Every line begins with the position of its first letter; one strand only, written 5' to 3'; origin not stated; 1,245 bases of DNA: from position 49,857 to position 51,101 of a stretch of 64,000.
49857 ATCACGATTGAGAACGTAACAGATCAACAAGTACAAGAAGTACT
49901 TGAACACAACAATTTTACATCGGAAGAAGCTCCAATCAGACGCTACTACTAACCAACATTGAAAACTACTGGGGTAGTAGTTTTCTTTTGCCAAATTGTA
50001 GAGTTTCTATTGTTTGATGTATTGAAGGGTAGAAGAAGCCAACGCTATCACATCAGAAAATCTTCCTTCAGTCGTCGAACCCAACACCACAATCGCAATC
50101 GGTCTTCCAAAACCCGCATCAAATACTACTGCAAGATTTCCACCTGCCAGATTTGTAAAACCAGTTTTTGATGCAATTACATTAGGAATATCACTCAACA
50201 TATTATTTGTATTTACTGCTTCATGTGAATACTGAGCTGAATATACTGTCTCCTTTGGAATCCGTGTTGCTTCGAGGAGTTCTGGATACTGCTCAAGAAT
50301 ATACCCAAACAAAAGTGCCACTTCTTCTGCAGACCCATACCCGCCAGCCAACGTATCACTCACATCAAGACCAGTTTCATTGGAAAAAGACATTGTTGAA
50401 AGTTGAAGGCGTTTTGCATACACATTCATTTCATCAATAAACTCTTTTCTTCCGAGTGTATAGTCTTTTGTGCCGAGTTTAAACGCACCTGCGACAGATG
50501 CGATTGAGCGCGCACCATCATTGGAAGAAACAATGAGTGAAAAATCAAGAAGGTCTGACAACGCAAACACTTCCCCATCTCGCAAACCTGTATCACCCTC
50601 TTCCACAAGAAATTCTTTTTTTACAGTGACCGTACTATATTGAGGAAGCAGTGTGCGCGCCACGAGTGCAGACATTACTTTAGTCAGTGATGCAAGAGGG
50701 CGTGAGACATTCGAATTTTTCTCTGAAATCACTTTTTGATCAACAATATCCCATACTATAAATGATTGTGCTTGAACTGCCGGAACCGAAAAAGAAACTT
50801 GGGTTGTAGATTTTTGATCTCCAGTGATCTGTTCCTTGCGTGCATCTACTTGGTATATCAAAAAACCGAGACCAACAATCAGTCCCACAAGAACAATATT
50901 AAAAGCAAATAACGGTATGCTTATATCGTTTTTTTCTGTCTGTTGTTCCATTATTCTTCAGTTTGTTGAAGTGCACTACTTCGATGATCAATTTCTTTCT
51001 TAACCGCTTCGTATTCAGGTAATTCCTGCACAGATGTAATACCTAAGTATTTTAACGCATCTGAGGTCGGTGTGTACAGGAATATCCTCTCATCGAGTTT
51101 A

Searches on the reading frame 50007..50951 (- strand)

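Call 66: search_protein_families(library=pfam, proteins=[window:50007-50951:-], max_evalue=0.001)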
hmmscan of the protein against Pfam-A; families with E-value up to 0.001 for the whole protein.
window:50007-50951:- (314 aa): 1 family
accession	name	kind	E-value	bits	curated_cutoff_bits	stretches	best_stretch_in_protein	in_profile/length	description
PF00768.25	Peptidase_S11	-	1.1e-30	107.4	27.6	1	52-293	3-238/239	D-alanyl-D-alanine carboxypeptidase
